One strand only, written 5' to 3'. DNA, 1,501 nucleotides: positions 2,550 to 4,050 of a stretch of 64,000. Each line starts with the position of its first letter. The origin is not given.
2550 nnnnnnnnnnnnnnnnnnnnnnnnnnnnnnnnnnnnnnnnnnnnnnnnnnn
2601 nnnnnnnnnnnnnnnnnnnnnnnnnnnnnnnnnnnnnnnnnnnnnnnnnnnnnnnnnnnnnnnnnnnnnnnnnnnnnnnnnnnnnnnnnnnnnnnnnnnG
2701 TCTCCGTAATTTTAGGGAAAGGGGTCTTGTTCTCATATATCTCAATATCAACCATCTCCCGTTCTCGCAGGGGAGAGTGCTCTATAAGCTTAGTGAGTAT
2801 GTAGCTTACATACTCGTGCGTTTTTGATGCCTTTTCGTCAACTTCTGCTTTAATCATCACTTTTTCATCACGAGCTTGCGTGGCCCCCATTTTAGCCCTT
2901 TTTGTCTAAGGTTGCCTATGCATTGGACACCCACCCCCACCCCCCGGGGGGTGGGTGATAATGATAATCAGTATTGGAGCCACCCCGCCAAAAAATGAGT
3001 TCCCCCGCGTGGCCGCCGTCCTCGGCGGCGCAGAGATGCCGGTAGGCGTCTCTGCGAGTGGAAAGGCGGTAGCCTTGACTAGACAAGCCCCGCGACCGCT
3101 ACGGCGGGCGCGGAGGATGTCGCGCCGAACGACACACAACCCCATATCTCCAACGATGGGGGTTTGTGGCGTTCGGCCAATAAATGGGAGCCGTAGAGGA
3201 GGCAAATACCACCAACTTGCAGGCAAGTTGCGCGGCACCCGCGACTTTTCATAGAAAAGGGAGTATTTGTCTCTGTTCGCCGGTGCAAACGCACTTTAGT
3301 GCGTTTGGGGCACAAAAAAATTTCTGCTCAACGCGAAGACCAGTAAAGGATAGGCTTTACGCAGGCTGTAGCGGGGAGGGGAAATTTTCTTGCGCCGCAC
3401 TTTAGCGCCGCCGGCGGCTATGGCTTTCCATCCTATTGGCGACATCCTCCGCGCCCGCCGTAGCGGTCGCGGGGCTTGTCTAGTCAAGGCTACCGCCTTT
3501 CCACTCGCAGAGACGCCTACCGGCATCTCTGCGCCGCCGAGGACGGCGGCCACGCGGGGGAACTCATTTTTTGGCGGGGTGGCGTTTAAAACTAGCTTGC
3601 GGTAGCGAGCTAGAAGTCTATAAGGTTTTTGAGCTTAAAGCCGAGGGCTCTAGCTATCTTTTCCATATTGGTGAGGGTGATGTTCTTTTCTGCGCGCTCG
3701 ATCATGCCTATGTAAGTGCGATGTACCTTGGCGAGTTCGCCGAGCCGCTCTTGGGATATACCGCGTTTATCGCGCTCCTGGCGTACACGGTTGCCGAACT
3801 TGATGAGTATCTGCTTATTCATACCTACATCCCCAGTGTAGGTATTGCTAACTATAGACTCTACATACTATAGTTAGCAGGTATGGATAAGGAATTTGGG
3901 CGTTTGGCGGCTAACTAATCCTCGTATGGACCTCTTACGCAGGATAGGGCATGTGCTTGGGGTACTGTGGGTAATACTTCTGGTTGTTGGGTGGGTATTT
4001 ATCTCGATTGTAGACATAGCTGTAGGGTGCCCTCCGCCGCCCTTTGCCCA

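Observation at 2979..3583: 605-bp element with perfect 145-bp terminal inverted repeats and internal hairpins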

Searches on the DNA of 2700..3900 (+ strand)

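Call 5: search_rna_families(source=window, start=2700, end=3900, threshold=evalue, max_evalue=10, show_alignments=3)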
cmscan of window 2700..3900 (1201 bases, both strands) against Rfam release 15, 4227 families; matches with E-value up to 10: 4.
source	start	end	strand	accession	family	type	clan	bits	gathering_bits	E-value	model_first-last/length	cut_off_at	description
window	2813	2874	-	RF01183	SNORD19B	Gene; snRNA; snoRNA; CD-box;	CL00048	19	50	6.3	1-84/84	no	Small nucleolar RNA SNORD19B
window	2885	2962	+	RF02270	nse_sRNA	Gene;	-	18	75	4.3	1-73/73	no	Neisseria sigma-E sRNA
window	3124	3177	+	RF00700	mir-375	Gene; miRNA;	-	14.5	46.7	5.7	12-56/67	no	mir-375 microRNA precursor family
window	2910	2961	-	RF01696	Chlorobi-1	Gene; sRNA;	-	11.7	50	7.4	1-67/67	no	Chlorobi-1 RNA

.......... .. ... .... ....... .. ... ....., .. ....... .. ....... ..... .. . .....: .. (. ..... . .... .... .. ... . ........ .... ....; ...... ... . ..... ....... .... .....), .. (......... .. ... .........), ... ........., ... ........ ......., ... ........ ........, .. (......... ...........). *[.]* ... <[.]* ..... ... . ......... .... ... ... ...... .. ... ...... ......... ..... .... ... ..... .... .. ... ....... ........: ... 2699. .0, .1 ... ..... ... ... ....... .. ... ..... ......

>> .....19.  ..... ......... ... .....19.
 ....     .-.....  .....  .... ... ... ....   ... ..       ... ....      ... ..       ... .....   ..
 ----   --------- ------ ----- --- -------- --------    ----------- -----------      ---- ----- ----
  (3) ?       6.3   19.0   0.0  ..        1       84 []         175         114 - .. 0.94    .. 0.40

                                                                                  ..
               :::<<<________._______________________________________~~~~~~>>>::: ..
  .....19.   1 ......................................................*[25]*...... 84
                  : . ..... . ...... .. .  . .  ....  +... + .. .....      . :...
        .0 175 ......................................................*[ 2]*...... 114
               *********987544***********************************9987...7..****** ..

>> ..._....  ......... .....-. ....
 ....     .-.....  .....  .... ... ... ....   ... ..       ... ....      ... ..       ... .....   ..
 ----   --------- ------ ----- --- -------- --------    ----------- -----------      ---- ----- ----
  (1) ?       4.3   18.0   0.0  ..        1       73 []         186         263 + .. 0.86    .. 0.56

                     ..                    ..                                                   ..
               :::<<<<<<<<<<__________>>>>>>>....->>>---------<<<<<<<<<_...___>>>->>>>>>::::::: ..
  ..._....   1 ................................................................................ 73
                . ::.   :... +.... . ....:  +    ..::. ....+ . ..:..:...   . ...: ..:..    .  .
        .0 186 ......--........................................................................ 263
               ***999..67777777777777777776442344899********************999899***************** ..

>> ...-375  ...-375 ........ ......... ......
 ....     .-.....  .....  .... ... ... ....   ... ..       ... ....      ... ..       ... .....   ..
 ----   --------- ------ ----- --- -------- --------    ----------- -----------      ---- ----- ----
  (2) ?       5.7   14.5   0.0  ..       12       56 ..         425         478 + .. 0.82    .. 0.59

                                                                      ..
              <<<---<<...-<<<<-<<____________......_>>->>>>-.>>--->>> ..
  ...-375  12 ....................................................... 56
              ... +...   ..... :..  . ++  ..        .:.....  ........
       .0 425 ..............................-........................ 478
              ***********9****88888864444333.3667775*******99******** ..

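Call 14: search_dna_similar(query=window:2979-3583:+, collection=phages, mode=distant, max_evalue=0.01)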
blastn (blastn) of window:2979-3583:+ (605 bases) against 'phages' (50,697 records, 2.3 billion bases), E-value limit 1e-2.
No match.

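Call 15: search_dna_similar(query=window:2979-3583:+, collection=plasmids, mode=distant, max_evalue=0.01)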
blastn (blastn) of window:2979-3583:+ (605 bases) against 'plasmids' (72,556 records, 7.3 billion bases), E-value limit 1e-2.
No match.
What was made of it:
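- Tried and rejected: Phage and plasmid collections. blastn in distant mode found no match (calls 14, 15).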

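Call 95: search_rna_families(sources=[L022, L004, L047, L009, L015], threshold=gathering)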
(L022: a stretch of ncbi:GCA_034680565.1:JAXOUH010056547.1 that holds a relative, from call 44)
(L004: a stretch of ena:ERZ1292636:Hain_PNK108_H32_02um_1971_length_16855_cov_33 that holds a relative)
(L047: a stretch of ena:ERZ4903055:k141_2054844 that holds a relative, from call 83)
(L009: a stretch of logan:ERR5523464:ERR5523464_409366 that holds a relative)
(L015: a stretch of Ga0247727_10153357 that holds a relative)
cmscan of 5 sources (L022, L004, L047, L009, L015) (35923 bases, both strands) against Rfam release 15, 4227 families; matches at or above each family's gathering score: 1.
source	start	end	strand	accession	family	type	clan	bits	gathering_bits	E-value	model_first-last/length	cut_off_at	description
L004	9027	9097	-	RF00005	tRNA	Gene; tRNA;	CL00001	58.6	29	2.4e-10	1-71/71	no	tRNA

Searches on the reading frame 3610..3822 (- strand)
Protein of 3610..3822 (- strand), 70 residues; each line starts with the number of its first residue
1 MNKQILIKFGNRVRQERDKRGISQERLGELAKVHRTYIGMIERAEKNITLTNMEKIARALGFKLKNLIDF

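Call 16: search_protein_families(library=pfam, proteins=[window:3610-3822:-], max_evalue=0.01)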
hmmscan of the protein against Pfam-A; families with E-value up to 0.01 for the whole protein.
window:3610-3822:- (70 aa): 5 families
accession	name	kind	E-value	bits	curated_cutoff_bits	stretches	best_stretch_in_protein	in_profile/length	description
PF01381.28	HTH_3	-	3.2e-14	53.1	23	1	13-64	1-52/55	Helix-turn-helix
PF13560.12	HTH_31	-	2.9e-09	37.5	27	1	9-62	2-56/64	Helix-turn-helix domain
PF12844.13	HTH_19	-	1.5e-06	28.5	30.2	1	10-68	1-59/64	Helix-turn-helix domain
PF13443.12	HTH_26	-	0.00018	22.2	22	1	15-70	4-60/63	Cro/C1-type HTH DNA-binding domain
PF13413.12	HTH_25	-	0.0071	16.6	24.6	0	14-44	3-33/62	Helix-turn-helix domain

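Call 43: find_homologous_proteins(query=window:3610-3822:-, max_evalue=1e-15)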
Query window:3610-3822:- (70 aa): 5878 proteins with E <= 1e-15 among 8000 candidates; the best 120 are listed.
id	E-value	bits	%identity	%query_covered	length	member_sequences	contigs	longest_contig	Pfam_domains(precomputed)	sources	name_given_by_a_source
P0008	2.7e-36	139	99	100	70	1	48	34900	PF12844.14,PF01381.29,PF13560.13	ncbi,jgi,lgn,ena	-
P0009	1.8e-35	137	97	100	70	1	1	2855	PF01381.29,PF13560.13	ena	-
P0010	2.8e-35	136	97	100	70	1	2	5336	PF01381.29,PF13560.13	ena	-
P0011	1.8e-31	124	90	100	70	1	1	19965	PF01381.29,PF13560.13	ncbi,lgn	-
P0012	4.4e-31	123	89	100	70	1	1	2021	PF01381.29,PF13560.13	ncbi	-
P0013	1.9e-30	121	86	100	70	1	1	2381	PF12844.14,PF01381.29,PF13560.13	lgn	-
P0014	2.0e-30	121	86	100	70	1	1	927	PF12844.14,PF01381.29,PF13560.13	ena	-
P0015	2.1e-30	121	86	100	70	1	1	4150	PF01381.29,PF13560.13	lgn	-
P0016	2.1e-30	121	84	100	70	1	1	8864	PF01381.29,PF13560.13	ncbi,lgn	-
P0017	4.7e-30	120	84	100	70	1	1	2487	PF12844.14,PF01381.29,PF13560.13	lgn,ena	-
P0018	4.9e-30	120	87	100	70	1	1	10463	PF01381.29,PF13560.13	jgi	jgi:transcriptional regulator with XRE-family HTH domain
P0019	6.0e-30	119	83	100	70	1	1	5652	PF12844.14,PF01381.29,PF13560.13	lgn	-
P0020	6.4e-30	119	86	100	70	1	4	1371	PF12844.14,PF01381.29,PF13560.13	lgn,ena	-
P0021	7.4e-30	119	84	100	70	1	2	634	PF01381.29,PF13560.13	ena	-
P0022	7.8e-30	119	84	100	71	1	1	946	PF12844.14,PF01381.29,PF13560.13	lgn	-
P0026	9.6e-30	119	86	100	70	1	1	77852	PF01381.29,PF13560.13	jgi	jgi:transcriptional regulator with XRE-family HTH domain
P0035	2.3e-29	118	86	100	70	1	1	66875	PF01381.29,PF13560.13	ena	-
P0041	2.8e-29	117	84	100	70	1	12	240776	PF01381.29,PF13560.13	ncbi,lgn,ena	ncbi:MAG: helix-turn-helix transcriptional regulator [Patescibacteria group bacterium]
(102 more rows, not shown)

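Call 44: find_encoding_contigs(protein=P0008, flank=4000, max_places=10)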
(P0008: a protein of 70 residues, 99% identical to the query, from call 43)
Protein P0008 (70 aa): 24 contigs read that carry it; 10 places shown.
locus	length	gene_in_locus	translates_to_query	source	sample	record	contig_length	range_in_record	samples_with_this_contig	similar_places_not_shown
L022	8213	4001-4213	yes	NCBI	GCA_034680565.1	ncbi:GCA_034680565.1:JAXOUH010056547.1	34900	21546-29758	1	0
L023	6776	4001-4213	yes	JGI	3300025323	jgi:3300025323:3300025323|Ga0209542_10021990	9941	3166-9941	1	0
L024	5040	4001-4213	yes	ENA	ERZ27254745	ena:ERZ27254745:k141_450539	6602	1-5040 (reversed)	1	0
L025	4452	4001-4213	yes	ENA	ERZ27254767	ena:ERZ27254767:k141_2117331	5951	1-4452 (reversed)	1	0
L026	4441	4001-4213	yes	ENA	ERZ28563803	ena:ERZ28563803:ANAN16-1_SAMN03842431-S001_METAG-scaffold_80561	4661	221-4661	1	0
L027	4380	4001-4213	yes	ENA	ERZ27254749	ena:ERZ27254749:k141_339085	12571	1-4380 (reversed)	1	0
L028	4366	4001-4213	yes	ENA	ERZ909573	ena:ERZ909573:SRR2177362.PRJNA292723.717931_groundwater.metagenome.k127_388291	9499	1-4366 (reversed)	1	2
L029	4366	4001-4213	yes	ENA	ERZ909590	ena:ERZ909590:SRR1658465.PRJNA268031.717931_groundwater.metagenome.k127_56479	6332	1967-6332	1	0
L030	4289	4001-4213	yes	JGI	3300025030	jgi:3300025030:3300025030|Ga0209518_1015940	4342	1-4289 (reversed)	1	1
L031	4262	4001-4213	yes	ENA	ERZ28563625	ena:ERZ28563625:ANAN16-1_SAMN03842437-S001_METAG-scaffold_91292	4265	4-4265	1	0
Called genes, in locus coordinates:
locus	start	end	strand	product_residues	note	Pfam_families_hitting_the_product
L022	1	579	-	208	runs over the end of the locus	-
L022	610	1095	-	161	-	PF00583:Acetyltransf_1, PF13673:Acetyltransf_10, PF13508:Acetyltransf_7 (weak)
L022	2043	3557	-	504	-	-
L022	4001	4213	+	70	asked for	PF13560:HTH_31, PF12844:HTH_19 (weak), PF01381:HTH_3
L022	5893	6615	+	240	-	-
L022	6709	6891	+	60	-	-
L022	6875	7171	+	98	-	-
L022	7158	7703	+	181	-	PF13730:HTH_36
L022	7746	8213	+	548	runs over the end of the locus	PF00239:Resolvase, PF13408:Zn_ribbon_recom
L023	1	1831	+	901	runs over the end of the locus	PF02861:Clp_N, PF13191:AAA_16 (weak), PF00004:AAA, PF17871:AAA_lid_9, PF00004:AAA, PF07724:AAA_2, PF07728:AAA_5, PF10431:ClpB_D2-small, +8 more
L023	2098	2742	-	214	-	-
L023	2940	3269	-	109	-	-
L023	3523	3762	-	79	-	PF12587:DUF3761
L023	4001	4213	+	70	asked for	PF13560:HTH_31, PF12844:HTH_19 (weak), PF01381:HTH_3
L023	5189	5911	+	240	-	-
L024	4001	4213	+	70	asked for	PF13560:HTH_31, PF12844:HTH_19 (weak), PF01381:HTH_3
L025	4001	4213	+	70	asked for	PF13560:HTH_31, PF12844:HTH_19 (weak), PF01381:HTH_3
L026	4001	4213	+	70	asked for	PF13560:HTH_31, PF12844:HTH_19 (weak), PF01381:HTH_3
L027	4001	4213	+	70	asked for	PF13560:HTH_31, PF12844:HTH_19 (weak), PF01381:HTH_3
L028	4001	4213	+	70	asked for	PF13560:HTH_31, PF12844:HTH_19 (weak), PF01381:HTH_3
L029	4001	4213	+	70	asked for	PF13560:HTH_31, PF12844:HTH_19 (weak), PF01381:HTH_3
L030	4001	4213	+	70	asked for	PF13560:HTH_31, PF12844:HTH_19 (weak), PF01381:HTH_3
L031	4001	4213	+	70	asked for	PF13560:HTH_31, PF12844:HTH_19 (weak), PF01381:HTH_3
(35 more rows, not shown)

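Call 45: find_encoding_contigs(protein=P0011, flank=4000, max_places=4)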
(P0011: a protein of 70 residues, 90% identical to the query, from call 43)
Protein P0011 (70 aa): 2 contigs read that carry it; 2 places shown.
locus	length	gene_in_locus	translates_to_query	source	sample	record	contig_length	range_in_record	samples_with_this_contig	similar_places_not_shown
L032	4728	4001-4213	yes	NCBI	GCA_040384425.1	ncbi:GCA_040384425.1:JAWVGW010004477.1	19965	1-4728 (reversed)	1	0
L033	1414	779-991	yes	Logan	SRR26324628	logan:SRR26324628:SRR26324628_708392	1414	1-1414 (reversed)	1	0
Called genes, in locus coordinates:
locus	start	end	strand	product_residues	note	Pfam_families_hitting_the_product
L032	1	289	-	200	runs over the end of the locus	PF01872:RibD_C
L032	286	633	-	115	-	PF09966:DUF2200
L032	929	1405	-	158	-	PF06983:3-dmu-9_3-mt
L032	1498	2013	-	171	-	-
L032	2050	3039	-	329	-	-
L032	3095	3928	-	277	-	-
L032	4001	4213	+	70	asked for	PF13560:HTH_31, PF01381:HTH_3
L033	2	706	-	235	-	?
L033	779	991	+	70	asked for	PF13560:HTH_31, PF01381:HTH_3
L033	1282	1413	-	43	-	?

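Call 46: find_encoding_contigs(protein=P0041, flank=4000, max_places=10)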
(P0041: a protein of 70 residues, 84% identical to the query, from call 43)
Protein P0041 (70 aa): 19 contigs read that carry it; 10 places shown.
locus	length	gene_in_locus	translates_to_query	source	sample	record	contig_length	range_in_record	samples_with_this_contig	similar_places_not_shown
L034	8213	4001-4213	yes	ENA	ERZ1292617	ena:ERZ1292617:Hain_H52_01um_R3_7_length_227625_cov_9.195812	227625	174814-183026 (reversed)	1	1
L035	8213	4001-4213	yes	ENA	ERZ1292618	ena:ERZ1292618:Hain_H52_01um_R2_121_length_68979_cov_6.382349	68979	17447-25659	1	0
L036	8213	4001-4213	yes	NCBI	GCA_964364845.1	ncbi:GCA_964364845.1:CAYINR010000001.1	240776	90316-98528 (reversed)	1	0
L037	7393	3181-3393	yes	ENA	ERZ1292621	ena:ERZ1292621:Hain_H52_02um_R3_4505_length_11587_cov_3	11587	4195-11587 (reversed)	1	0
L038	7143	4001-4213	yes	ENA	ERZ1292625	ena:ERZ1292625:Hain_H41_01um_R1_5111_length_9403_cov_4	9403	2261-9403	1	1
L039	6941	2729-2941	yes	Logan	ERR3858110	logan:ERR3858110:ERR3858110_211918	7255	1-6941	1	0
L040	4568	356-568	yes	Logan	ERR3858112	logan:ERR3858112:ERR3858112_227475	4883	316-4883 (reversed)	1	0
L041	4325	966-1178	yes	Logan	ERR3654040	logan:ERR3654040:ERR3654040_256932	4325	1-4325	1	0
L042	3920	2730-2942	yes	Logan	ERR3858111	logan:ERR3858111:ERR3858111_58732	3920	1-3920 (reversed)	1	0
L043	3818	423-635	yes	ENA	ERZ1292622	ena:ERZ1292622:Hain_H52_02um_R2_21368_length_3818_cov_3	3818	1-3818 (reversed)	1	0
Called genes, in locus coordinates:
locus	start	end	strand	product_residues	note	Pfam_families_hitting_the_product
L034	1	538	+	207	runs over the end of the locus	-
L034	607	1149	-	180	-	PF04191:PEMT, PF04140:ICMT (weak)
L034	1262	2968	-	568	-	PF00239:Resolvase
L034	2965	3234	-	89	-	-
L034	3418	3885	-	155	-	-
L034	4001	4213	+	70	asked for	PF13560:HTH_31, PF01381:HTH_3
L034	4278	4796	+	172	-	-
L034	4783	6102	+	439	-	PF18144:SMODS (weak), PF18134:AGS_C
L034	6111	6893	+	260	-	PF18144:SMODS (weak)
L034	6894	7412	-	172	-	-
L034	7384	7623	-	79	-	-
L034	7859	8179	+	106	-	-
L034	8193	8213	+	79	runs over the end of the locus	PF07927:HicA_toxin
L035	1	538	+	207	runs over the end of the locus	-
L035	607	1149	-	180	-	PF04191:PEMT, PF04140:ICMT (weak)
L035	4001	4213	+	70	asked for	PF13560:HTH_31, PF01381:HTH_3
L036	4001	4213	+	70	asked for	PF13560:HTH_31, PF01381:HTH_3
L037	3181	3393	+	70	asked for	PF13560:HTH_31, PF01381:HTH_3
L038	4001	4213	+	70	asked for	PF13560:HTH_31, PF01381:HTH_3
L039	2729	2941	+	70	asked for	PF13560:HTH_31, PF01381:HTH_3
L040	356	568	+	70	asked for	PF13560:HTH_31, PF01381:HTH_3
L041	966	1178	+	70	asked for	PF13560:HTH_31, PF01381:HTH_3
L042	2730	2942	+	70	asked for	PF13560:HTH_31, PF01381:HTH_3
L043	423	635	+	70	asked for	PF13560:HTH_31, PF01381:HTH_3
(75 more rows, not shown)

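Call 68: find_encoding_contigs(protein=P0026, flank=3500, max_places=3)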
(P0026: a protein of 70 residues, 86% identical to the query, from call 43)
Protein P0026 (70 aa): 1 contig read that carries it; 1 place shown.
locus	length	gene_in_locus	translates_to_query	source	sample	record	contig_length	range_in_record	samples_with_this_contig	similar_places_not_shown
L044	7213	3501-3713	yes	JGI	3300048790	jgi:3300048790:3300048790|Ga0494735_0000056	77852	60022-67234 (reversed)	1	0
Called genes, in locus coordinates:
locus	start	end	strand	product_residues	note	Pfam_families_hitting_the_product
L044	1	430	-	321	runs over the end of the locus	PF01933:CofD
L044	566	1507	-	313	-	PF00561:Abhydrolase_1, PF12697:Abhydrolase_6 (weak), PF12146:Hydrolase_4 (weak)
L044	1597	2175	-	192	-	-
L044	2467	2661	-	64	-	-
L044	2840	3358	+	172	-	-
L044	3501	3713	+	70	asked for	PF13560:HTH_31, PF01381:HTH_3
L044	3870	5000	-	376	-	PF00586:AIRS, PF02769:AIRS_C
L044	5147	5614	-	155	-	PF13507:GATase_5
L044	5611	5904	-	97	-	PF22689:FGAR-AT_PurM_N-like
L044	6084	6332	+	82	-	-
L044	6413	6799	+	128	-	-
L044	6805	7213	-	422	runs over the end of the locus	-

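Call 69: find_encoding_contigs(protein=P0035, flank=3500, max_places=3)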
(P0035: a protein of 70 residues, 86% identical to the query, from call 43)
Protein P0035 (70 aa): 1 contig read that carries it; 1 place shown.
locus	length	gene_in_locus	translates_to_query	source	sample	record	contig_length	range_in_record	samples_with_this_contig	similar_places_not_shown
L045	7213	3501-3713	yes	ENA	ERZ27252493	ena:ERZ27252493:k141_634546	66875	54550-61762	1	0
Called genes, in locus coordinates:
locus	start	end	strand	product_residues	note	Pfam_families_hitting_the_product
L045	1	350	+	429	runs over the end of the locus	PF08245:Mur_ligase_M, PF02875:Mur_ligase_C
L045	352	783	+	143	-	PF18916:Lycopene_cyc (weak)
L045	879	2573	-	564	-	PF00239:Resolvase, PF07508:Recombinase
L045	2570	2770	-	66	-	-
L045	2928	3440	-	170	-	-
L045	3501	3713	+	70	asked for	PF13560:HTH_31, PF01381:HTH_3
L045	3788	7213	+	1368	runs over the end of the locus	-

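Call 70: find_encoding_contigs(protein=P0018, flank=3500, max_places=3)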
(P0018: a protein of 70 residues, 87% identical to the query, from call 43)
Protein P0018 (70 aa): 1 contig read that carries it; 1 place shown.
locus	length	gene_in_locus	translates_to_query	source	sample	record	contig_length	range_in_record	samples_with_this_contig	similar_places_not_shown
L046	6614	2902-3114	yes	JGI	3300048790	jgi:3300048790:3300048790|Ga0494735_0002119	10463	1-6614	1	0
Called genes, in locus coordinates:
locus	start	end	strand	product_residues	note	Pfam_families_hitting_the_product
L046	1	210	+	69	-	?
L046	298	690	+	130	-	-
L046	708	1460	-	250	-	PF00483:NTP_transferase, PF01128:IspD, PF12804:NTP_transf_3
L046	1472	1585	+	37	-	-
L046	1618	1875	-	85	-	-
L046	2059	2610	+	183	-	-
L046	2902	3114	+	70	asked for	PF13560:HTH_31, PF01381:HTH_3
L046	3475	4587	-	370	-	PF05496:RuvB_N (weak), PF06068:TIP49 (faint), PF13177:DNA_pol3_delta2, PF00004:AAA, PF07728:AAA_5 (faint), PF13401:AAA_22 (faint), PF13177:DNA_pol3_delta2, PF12169:DNA_pol3_gamma3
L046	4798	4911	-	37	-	-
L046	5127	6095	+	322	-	PF01745:IPT (weak), PF01715:IPPT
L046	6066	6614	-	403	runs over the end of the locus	PF05496:RuvB_N, PF00158:Sigma54_activat (faint), PF13191:AAA_16 (faint), PF00004:AAA, PF07728:AAA_5, PF13173:AAA_14 (weak), PF16193:AAA_assoc_2, PF12002:MgsA_C, +1 more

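Call 83: find_encoding_contigs(protein=P0010, flank=4000, max_places=6)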
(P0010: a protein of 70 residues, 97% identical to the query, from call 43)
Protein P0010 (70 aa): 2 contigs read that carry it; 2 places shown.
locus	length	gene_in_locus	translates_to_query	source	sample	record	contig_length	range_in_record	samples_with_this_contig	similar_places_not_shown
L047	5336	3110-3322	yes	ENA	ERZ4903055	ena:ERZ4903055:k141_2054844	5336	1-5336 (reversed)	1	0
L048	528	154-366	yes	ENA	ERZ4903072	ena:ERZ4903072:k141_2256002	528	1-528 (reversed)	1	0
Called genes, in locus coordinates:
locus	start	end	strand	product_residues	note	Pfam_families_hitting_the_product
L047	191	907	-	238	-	-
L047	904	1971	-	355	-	PF00753:Lactamase_B (weak)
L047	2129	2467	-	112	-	-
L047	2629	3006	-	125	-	PF12587:DUF3761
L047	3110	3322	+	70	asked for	PF13560:HTH_31, PF01381:HTH_3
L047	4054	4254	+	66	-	-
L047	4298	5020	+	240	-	-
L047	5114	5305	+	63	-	-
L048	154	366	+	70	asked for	PF13560:HTH_31, PF01381:HTH_3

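Call 89: search_protein_families(library=phrogs, proteins=[L022:5649-5849:+], max_evalue=0.01)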
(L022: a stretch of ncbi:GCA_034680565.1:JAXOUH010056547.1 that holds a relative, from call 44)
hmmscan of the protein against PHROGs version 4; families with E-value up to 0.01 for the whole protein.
L022:5649-5849:+ (66 aa): 0 families
